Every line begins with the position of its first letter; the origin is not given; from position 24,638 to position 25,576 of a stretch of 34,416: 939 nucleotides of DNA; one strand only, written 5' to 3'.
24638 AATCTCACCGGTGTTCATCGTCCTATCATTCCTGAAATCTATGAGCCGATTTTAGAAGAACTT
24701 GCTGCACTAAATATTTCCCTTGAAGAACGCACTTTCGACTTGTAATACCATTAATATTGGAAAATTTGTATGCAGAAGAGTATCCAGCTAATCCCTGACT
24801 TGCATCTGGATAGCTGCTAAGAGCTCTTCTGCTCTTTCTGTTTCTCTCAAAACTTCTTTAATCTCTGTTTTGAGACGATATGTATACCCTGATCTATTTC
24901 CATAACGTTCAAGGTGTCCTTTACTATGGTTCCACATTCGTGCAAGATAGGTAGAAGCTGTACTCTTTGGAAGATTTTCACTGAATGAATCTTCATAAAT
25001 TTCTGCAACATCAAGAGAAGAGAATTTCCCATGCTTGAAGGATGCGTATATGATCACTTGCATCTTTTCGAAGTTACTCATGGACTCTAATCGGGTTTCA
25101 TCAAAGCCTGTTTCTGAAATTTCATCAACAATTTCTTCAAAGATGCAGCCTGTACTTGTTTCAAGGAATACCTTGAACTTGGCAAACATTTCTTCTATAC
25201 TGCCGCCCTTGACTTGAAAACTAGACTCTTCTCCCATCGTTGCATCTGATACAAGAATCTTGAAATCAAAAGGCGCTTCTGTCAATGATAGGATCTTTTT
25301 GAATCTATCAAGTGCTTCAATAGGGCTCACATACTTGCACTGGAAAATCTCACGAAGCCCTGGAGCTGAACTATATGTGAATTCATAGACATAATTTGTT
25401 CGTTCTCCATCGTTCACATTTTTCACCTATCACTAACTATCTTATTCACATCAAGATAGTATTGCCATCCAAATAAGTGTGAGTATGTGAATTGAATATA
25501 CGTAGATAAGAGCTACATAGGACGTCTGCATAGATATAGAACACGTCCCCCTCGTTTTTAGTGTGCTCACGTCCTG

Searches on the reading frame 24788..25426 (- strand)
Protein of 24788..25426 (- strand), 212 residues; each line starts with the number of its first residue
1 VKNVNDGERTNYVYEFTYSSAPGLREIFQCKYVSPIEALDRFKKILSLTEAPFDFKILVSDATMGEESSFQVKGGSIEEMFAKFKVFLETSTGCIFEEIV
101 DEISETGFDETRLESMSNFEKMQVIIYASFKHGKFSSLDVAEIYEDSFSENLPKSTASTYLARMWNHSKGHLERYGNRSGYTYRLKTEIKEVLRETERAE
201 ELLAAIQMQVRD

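Call 8: search_protein_families(library=pfam, proteins=[window:24788-25426:-])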
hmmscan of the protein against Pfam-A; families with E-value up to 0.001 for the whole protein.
window:24788-25426:- (212 aa): 0 families

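Call 9: search_protein_families(library=ncbifam, proteins=[window:24788-25426:-])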
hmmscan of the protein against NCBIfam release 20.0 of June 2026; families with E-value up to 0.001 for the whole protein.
window:24788-25426:- (212 aa): 0 families

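Call 19: find_homologous_proteins(query=window:24788-25426:-)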
Query window:24788-25426:- (212 aa): 305 proteins with E <= 0.001 among 510 candidates; the best 120 are listed.
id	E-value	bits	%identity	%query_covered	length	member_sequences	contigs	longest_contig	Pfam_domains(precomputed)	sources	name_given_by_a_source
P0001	2.2e-125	434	95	99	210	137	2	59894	-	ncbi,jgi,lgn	-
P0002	1.3e-122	425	94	99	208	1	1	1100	-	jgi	jgi:hypothetical protein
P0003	1.0e-121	422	94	99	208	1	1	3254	-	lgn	-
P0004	1.7e-121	421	94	99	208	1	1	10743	-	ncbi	-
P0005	1.9e-121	421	94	99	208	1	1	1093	-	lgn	-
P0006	2.2e-121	421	93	99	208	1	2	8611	-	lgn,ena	-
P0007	4.0e-121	420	94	99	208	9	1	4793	-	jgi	-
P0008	5.1e-121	419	93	99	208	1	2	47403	-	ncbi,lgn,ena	-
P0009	5.1e-121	419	93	99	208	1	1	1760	-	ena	-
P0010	7.8e-121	419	93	99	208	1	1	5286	-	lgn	-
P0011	8.7e-121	419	93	99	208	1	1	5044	-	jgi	jgi:hypothetical protein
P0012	1.2e-120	418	93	99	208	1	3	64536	-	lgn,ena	-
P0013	3.6e-120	417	91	98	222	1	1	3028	-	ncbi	-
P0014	3.7e-120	417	92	99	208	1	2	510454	-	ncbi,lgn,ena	-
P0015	9.3e-120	415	93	99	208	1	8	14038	-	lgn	-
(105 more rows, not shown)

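Call 21: find_related_loci(query=window:24788-25426:-, collection=genome_contigs, flank=4000)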
Query window:24788-25426:- (212 aa) in genome_contigs; peptide patterns used: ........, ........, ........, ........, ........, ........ (x = any residue, [..] = any of these).
210 stretches matched a pattern; 15 encode a relative of the query (tblastn E <= 1e-3); 15 distinct loci.
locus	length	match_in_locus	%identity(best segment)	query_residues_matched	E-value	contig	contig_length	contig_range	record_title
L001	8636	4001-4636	97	1-212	3e-141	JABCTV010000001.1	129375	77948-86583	MAG: Candidatus Thorarchaeota archaeon isolate HM6_B34 NODE_16_length_129375_cov_0.762751, whole genome shotgun sequence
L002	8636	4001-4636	90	1-212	6e-131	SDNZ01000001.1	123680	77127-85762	MAG: Candidatus Thorarchaeota archaeon isolate AMARA_8 AMARA-sed17-121, whole genome shotgun sequence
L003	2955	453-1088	91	1-212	6e-136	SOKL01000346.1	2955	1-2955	MAG: Candidatus Thorarchaeota archaeon isolate E44_bin77 NODE_27167_length_2955_cov_3.397931, whole genome shotgun seque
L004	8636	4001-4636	89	1-212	2e-130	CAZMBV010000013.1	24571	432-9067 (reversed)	MAG TPA_asm: uncultured archaeon isolate SRP214966_co2_306 genome assembly, contig: NODE_2646_length_24571_cov_10.026799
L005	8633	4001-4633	83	2-212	1e-121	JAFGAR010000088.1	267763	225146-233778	MAG: Candidatus Thorarchaeota archaeon isolate Zod_maxbin.0292 k87_2924225, whole genome shotgun sequence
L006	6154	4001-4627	87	4-212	1e-119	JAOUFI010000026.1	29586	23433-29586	MAG: Candidatus Thorarchaeota archaeon isolate 4_1_July_SF_Bin37 4_1_July_SF_Bin37_scaffold_544_c1, whole genome shotgun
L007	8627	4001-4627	82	4-212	3e-119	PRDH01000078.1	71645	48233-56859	MAG: Candidatus Thorarchaeota archaeon isolate OWC2 Thor_OWC2_078, whole genome shotgun sequence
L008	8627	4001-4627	82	4-212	4e-119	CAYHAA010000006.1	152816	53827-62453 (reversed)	MAG TPA_asm: uncultured archaeon isolate ERP119294_co1_301 genome assembly, contig: NODE_98_length_152816_cov_99.340270,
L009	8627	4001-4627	87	4-212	3e-119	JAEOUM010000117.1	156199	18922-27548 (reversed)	MAG: Candidatus Thorarchaeota archaeon isolate FT5_021 k127_33232939, whole genome shotgun sequence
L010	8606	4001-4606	73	8-209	1e-98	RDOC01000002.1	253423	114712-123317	MAG: Candidatus Thorarchaeota archaeon isolate SZ_4_bin3.344 NODE_2_length_253423_cov_16.366230, whole genome shotgun se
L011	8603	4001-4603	70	8-209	7e-94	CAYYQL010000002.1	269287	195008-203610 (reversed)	MAG TPA_asm: uncultured archaeon isolate SRP141376_co1_28 genome assembly, contig: NODE_38_length_269287_cov_124.355912,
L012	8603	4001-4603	70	8-209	9e-94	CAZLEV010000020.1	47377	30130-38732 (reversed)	MAG TPA_asm: uncultured archaeon isolate binchicken_co379_69 genome assembly, contig: NODE_369_length_47377_cov_24.13048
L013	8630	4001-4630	66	1-210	2e-93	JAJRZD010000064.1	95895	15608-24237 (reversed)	MAG: archaeon isolate Dive96_bin4.146 k141_2369132, whole genome shotgun sequence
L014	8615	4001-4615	66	3-209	9e-89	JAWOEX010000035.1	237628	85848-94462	MAG: Candidatus Thorarchaeota archaeon isolate BLK6-1.bin.124 k191_2505804, whole genome shotgun sequence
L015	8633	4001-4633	92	1-212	2e-132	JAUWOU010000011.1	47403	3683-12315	MAG: Candidatus Thorarchaeota archaeon isolate CSMAG_2458 CSMAG_2458_k141_1043006_length_47403_cov_21.4362, whole genome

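Call 25: search_solved_structures(query=window:24788-25426:-, max_evalue=10)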
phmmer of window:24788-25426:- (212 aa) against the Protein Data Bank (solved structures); distinct sequences matched with E-value up to 10: 1.
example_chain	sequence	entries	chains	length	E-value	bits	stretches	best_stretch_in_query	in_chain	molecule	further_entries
1aa6_A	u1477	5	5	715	1.3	11.9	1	8-48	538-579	FORMATE DEHYDROGENASE H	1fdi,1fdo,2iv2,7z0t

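Call 26: search_protein_families(library=pfam, proteins=[window:24788-25426:-], max_evalue=10)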
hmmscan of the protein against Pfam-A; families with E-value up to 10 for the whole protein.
window:24788-25426:- (212 aa): 0 families

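Call 36: predict_structure(alignment_id=A2)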
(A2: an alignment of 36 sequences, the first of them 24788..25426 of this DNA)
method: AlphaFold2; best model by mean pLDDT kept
length: 212 residues; sequences in the alignment: 36
mean_pLDDT: 62.2   pTM: 0.44
mean pLDDT of the five models: 62.2, 54.3, 52.9, 49.7, 44.8
residues with pLDDT >= 90: 0; 70-90: 87; 50-70: 64; < 50: 61
segments of 3 or more residues with pLDDT < 50: 1-7, 99-107, 135-138, 140-142, 144-150, 152-160, 162-183
pLDDT, mean of each block of 10 residues (from residue 1): 50 77 71 81 73 73 73 73 79 65 41 66 63 51 47 44 42 36 57 72 72 58
secondary structure, 60 per line:
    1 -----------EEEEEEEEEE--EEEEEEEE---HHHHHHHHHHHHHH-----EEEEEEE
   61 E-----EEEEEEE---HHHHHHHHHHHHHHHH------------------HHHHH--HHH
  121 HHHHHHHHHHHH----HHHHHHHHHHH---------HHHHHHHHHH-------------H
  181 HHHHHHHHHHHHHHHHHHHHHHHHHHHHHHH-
elements in order: E12-21 E24-31 H35-48 E54-61 E67-73 H77-92 H111-115 H118-132 H137-147 H157-166 H180-211

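Call 42: fold_search(model_id=the predicted structure, library=pdb)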
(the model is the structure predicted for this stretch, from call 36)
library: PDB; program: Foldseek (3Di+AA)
matches with E <= 10: 866; with E <= 0.001: 0
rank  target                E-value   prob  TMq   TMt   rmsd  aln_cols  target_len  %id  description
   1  4r5j_B                4.2e-02  0.14  0.14  0.13  18.0       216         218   10  Crystal structure of the DnaK C-terminus (Dnak-SBD-A) (released 2014-09-10)
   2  4r5k_A                4.5e-02  0.15  0.14  0.14  17.9       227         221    9  Crystal structure of the DnaK C-terminus (Dnak-SBD-B) (released 2014-09-10)
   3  6zhi_C                9.0e-02  0.08  0.12  0.12  17.9       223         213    7  Structure of the Plasmodium falciparum Hsp70-x substrate binding domain in complex with hydrophobic peptide (released 2020-09-09)
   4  5lt4_C                1.1e-01  0.30  0.16  0.12  13.3       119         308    8  nucleotide-free kinesin-1 motor domain T92V mutant, P1 crystal form (released 2017-03-01)
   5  4r5j_A                1.1e-01  0.10  0.14  0.14  18.2       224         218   10  Crystal structure of the DnaK C-terminus (Dnak-SBD-A) (released 2014-09-10)
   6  3dgc_R                1.2e-01  0.85  0.18  0.19   7.2        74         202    7  Structure of IL-22/IL-22R1 (released 2008-07-15)
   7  3dgc_S                1.4e-01  0.60  0.16  0.17   7.6        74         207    9  Structure of IL-22/IL-22R1 (released 2008-07-15)
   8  4r5i_A                1.4e-01  0.11  0.14  0.13  17.4       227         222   10  Crystal structure of the DnaK C-terminus with the substrate peptide NRLLLTG (released 2014-09-10)
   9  4r5l_A                1.4e-01  0.09  0.13  0.12  17.7       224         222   10  Crystal structure of the DnaK C-terminus (Dnak-SBD-C) (released 2014-09-10)
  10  4po2_B                1.5e-01  0.08  0.14  0.14  17.1       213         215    9  Crystal Structure of the Stress-Inducible Human Heat Shock Protein HSP70 Substrate-Binding Domain in Complex with Pept (released 2014-08-20)
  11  4jk0_D                1.7e-01  0.66  0.24  0.36   6.6       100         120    8  Crystal structure of T89Q-mutant of RNA silencing suppressor p19 with 2nt-5'-overhanging double-helical RNA 21mer pUUU (released 2014-03-12)
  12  6zhi_A                1.7e-01  0.08  0.14  0.14  17.4       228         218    7  Structure of the Plasmodium falciparum Hsp70-x substrate binding domain in complex with hydrophobic peptide (released 2020-09-09)
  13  7krw_A                1.8e-01  0.05  0.12  0.06  17.9       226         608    9  Stimulating state of near full-length Hsp70 DnaK fused with a substrate peptide (released 2021-09-15)
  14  4kkp_A                2.1e-01  0.44  0.17  0.15   7.5        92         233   16  Crystal structure of Vibrio cholerae RbmA (crystal form 2) (released 2013-05-22)
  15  8e1v_B                2.1e-01  0.41  0.16  0.12  11.8        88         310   16  Asp1 kinase in complex with ADPNP Mg IP6 (released 2022-11-30)
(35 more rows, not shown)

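Call 43: search_protein_representatives(protein=window:24788-25426:-)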
Query: 212 residues. Proteins with E-value up to 0.001 (for the whole library): 66; up to 1e-10: 7; up to 1e-30: 3. The best 66 are listed.
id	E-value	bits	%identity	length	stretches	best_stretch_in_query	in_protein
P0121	1.5e-66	240.1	58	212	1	6-212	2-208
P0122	1.6e-43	165.0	85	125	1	7-97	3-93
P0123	4.0e-36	140.9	92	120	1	5-78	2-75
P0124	2.2e-26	109.1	63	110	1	24-116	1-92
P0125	6.6e-17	78.2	41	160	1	107-202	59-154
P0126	6.2e-12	61.9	43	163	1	76-188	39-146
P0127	1.5e-11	60.7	26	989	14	5-62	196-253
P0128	7.4e-08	48.7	38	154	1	110-190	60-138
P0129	2.5e-07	46.9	42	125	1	112-186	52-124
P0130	2.7e-07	46.8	36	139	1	56-193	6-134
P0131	6.6e-07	45.6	36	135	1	94-186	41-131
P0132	7.5e-07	45.4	36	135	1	70-183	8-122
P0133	8.2e-07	45.2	33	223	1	60-190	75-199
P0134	9.7e-07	45.0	40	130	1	115-191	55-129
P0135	9.8e-07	45.0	37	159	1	111-196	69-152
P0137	6.6e-06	42.3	34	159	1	55-189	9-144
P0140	8.9e-06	41.9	36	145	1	113-193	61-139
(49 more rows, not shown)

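Call 44: search_protein_families(library=pfam, proteins=[P0125, P0126, P0127, P0128, P0129, P0130, P0133, P0135, P0137, P0121], max_evalue=0.1)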
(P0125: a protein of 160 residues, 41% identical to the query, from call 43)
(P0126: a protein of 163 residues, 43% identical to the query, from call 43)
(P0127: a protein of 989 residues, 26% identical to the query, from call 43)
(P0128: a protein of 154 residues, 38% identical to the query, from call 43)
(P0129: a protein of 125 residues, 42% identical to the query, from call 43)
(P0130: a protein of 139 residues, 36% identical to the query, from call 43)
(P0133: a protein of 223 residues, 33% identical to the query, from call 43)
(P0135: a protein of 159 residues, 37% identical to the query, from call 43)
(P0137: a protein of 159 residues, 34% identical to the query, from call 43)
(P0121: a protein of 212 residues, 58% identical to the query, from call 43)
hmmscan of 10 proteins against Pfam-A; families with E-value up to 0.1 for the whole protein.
P0125 (160 aa): 1 family
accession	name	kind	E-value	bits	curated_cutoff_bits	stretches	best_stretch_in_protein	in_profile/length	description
PF03965.22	Penicillinase_R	-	0.011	16.6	22.6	1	84-135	15-64/115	Penicillinase repressor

P0126 (163 aa): 0 families

P0127 (989 aa): 6 families
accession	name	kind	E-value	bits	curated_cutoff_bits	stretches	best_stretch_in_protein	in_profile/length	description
PF02756.19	GYR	-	5.3e-128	416.3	20.6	17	305-322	1-18/18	GYR motif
PF02757.22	YLP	-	2e-11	42.8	25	1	878-886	1-9/9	YLP motif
PF16877.10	DUF5078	-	4e-10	40.6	27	0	921-950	57-86/118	Domain of unknown function (DUF5078)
PF07229.18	VirE2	-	6.9e-07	28.6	27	0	784-866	382-464/553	VirE2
PF23612.1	zf-C2H2_ZN142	-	0.0011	19.2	27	0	747-762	7-22/27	ZN142 C2H2 zinc finger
PF04673.18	Cyclase_polyket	-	0.0074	17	24.4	0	611-642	14-45/104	Polyketide synthesis cyclase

P0128 (154 aa): 0 families

P0129 (125 aa): 1 family
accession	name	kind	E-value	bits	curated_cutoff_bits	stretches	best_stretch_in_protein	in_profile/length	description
PF03965.22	Penicillinase_R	-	0.013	16.3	22.6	1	76-122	19-63/115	Penicillinase repressor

P0130 (139 aa): 9 families
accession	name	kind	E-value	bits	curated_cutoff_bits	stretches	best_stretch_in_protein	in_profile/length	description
PF03965.22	Penicillinase_R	-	2.8e-06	28.1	22.6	1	82-126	19-64/115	Penicillinase repressor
PF13338.12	AbiEi_4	-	0.0012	19.3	25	1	76-119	12-44/49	Transcriptional regulator, AbiEi antitoxin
PF21248.3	SoFic-like_C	-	0.009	16.6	27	0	95-124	42-71/76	Protein adenylyltransferase SoFic-like, C-terminal domain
PF07848.18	PaaX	-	0.03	15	24.8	1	98-127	38-67/70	PaaX-like protein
PF07574.19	SMC_Nse1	-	0.071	13.4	23.3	1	37-120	104-183/194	Nse1 non-SMC component of SMC5-6 complex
PF22662.2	Csa3_N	-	0.077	13.5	27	0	69-123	48-100/120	Csa3 CRISPR-associated Rossmann-like domain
PF10135.14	Rod-binding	-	0.078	14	25.1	0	74-95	9-31/51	Rod binding protein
PF14493.12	HTH_40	-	0.081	13.7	27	0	93-116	22-45/89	Helix-turn-helix domain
PF13592.12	HTH_33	-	0.081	13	25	0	75-107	2-34/60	Winged helix-turn helix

P0133 (223 aa): 1 family
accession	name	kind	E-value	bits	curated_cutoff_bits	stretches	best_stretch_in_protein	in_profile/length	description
PF03965.22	Penicillinase_R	-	0.0028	18.4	22.6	1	144-193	16-63/115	Penicillinase repressor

P0135 (159 aa): 10 families
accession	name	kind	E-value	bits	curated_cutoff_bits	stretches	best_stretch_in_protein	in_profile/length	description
PF03965.22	Penicillinase_R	-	0.00012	22.8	22.6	1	85-141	10-64/115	Penicillinase repressor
PF13412.12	HTH_24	-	0.0047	16.9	21.9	1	110-129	29-48/48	Winged helix-turn-helix DNA-binding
PF01325.25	Fe_dep_repress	-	0.014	16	26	1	110-132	34-56/60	Iron dependent repressor, N-terminal DNA binding domain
PF01047.28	MarR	-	0.017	15.5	24.6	1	110-132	29-51/59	MarR family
PF09339.16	HTH_IclR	-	0.024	14.8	22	1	111-131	31-51/52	IclR helix-turn-helix domain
PF12802.13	MarR_2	-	0.032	14.8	27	1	113-134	35-56/61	MarR family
PF03551.20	PadR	-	0.04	14.3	27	1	80-134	1-53/75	Transcriptional regulator PadR-like family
PF25051.1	WHD_MCM8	-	0.041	14.4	26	0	97-134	37-74/80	MCM8 winged helix domain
PF01022.26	HTH_5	-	0.046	14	22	1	109-129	26-46/47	Bacterial regulatory protein, arsR family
PF01978.25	TrmB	-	0.08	13.2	25.6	0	109-143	33-66/68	Sugar-specific transcriptional regulator TrmB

P0137 (159 aa): 3 families
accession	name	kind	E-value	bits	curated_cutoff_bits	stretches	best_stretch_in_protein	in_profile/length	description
PF03965.22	Penicillinase_R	-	0.0045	17.8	22.6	1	93-147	18-72/115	Penicillinase repressor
PF13338.12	AbiEi_4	-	0.015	15.9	25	1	89-129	10-40/49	Transcriptional regulator, AbiEi antitoxin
PF07848.18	PaaX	-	0.097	13.4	24.8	0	112-143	38-69/70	PaaX-like protein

P0121 (212 aa): 1 family
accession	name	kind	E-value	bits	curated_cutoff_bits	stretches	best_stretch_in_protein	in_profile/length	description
PF03060.21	NMO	-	0.035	13.9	28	1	28-98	44-102/331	Nitronate monooxygenase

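Call 46: search_solved_structures(query=A3, max_evalue=10, show_alignments=2)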
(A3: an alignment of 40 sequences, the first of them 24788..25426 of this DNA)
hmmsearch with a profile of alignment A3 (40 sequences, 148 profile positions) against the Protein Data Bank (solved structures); distinct sequences matched with E-value up to 10: 15.
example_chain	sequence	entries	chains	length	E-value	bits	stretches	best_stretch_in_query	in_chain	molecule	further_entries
3cuo_A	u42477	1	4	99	0.03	17.7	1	100-141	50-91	Uncharacterized HTH-type transcriptional regulator ygaV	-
7ygf_A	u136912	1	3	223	0.042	17.2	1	7-66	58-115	Pyridoxal phosphate homeostasis protein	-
6kzw_A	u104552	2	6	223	0.047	17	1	7-66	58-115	Pyridoxal phosphate homeostasis protein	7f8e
2k4b_A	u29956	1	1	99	0.077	16.3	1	88-130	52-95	Transcriptional regulator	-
1okr_A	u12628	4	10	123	0.094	16.1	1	95-135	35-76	METHICILLIN RESISTANCE REGULATORY PROTEIN MECI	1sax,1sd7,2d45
1vdx_A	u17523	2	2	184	0.095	16.1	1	5-50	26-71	Hypothetical protein PH0099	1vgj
2fyh_A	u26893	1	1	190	0.2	15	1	5-50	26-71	putative integral membrane transport protein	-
3jth_A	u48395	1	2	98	0.32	14.4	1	99-142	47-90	Transcription activator HlyU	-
5znx_A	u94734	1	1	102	0.33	14.3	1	99-142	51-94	Transcriptional activator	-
2zkz_A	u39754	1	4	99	0.71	13.2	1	99-142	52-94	Transcriptional repressor pagR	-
13ct_A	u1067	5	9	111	1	12.7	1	100-140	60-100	Transcriptional regulator, ArsR family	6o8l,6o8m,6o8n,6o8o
7dkk_A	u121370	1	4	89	1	12.7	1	6-40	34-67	De novo design protein XM2H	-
6o8k_A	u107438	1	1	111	1.1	12.6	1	100-140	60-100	Transcriptional regulator, ArsR family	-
3bpx_A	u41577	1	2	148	1.4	12.2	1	100-135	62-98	Transcriptional regulator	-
6uvu_A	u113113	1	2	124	2.4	11.5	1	101-132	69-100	ArsR family transcriptional regulator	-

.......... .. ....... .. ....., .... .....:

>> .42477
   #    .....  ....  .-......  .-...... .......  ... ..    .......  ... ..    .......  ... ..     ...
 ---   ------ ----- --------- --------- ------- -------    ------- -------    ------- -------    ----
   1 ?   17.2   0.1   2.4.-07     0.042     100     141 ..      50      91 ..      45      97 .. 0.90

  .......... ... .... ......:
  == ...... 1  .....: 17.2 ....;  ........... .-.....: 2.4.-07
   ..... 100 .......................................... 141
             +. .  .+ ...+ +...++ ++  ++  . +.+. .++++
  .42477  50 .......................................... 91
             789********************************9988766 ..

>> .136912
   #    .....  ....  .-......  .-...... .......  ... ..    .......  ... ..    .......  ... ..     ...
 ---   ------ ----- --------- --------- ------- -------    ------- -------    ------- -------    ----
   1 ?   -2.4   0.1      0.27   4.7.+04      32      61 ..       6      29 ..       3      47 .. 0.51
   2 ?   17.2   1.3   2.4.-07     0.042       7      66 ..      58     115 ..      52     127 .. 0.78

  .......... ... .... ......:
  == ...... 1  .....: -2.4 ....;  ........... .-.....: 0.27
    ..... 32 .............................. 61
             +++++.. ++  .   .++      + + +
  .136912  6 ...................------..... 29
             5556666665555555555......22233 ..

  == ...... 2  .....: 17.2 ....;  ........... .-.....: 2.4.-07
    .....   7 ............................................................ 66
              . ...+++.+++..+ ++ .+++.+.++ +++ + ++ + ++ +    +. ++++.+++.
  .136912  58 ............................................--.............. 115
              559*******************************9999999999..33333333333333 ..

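Call 47: search_protein_families(library=pfam, alignment_id=A3, max_evalue=0.01)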
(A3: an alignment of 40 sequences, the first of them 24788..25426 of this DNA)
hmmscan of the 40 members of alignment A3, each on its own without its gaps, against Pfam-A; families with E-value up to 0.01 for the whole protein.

A. member 1, window:24788-25426:- (212 aa): 0 families

B. families by the number of members that match (of 40 scanned): 12 families
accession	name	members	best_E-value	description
PF03965.22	Penicillinase_R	18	2.8e-06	Penicillinase repressor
PF21100.3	MCM_C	4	5.2e-05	MCM protein C-terminal winged helix-turn-helix domain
PF13412.12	HTH_24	2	0.0016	Winged helix-turn-helix DNA-binding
PF07848.18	PaaX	2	0.0034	PaaX-like protein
PF14947.12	HTH_45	1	6.7e-05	Winged helix-turn-helix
PF13338.12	AbiEi_4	1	0.0012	Transcriptional regulator, AbiEi antitoxin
PF00564.30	PB1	1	0.0025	PB1 domain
PF13354.11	Beta-lactamase2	1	0.0038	Beta-lactamase enzyme family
PF01475.25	FUR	1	0.0056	Ferric uptake regulator family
PF09079.17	Cdc6_C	1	0.0074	CDC6, C terminal winged helix domain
PF21248.3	SoFic-like_C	1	0.009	Protein adenylyltransferase SoFic-like, C-terminal domain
PF11521.13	TFIIE-A_C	1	0.01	C-terminal general transcription factor TFIIE alpha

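Call 52: find_encoding_contigs(protein=P0125, flank=4000, max_places=4)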
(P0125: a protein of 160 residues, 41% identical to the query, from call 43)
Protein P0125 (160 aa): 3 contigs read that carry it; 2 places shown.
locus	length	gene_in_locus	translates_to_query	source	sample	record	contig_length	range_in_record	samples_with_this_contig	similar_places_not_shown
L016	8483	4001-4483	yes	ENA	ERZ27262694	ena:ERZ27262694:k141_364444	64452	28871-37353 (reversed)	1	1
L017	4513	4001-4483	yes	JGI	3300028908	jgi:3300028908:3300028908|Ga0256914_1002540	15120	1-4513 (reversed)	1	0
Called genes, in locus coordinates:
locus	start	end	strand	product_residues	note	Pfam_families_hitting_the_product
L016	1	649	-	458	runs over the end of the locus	PF02878:PGM_PMM_I, PF02879:PGM_PMM_II, PF02880:PGM_PMM_III (weak), PF00408:PGM_PMM_IV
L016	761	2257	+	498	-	PF01336:tRNA_anti-codon (weak), PF00149:Metallophos, PF04042:DNA_pol_E_B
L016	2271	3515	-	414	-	PF13191:AAA_16, PF00004:AAA, PF13401:AAA_22, PF22606:Cdc6-ORC-like_ATPase_lid, PF22703:Cdc6_lid, PF09079:WHD_Cdc6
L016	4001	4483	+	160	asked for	-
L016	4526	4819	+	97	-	-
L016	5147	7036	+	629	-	PF01855:POR_N, PF02775:TPP_enzyme_C, PF00037:Fer4 (faint), PF13237:Fer4_10 (faint)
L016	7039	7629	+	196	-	PF01558:POR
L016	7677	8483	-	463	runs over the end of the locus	PF02629:CoA_binding, PF13380:CoA_binding_2, PF13607:Succ_CoA_lig, PF00549:Ligase_CoA (faint), PF19045:Ligase_CoA_2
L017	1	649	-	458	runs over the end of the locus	PF02878:PGM_PMM_I, PF02879:PGM_PMM_II, PF02880:PGM_PMM_III (weak), PF00408:PGM_PMM_IV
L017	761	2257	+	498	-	PF01336:tRNA_anti-codon (weak), PF00149:Metallophos, PF04042:DNA_pol_E_B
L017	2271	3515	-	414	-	PF13191:AAA_16, PF00004:AAA, PF13401:AAA_22, PF22606:Cdc6-ORC-like_ATPase_lid, PF22703:Cdc6_lid, PF09079:WHD_Cdc6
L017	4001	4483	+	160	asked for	-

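Call 55: find_encoding_contigs(protein=P0126, flank=4000, max_places=2)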
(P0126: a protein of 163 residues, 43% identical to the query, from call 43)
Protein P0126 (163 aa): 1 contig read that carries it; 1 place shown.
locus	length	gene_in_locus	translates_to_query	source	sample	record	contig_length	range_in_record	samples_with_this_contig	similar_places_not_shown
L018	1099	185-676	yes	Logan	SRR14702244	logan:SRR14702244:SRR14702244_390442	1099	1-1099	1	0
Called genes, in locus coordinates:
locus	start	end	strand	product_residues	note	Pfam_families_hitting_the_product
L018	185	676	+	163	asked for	-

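Call 56: find_encoding_contigs(protein=P0128, flank=4000, max_places=2)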
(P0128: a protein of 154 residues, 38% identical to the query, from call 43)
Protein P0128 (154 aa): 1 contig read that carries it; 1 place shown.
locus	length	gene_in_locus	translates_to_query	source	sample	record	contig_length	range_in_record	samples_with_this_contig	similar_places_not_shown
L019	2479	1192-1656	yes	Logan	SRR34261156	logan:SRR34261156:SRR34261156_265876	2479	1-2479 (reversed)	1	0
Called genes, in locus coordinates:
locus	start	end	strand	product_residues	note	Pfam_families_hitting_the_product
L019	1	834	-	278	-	?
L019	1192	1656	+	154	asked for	-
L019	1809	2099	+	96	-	PF01978:TrmB (weak)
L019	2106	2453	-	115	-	-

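Call 57: find_encoding_contigs(protein=P0133, flank=4000, max_places=2)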
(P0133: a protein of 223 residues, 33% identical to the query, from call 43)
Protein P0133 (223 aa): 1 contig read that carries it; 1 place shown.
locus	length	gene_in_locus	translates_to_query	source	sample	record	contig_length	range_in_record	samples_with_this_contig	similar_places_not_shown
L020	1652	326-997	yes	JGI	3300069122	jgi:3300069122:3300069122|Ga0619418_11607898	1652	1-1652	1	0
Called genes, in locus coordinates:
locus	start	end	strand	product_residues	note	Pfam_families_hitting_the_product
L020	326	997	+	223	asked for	-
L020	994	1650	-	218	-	?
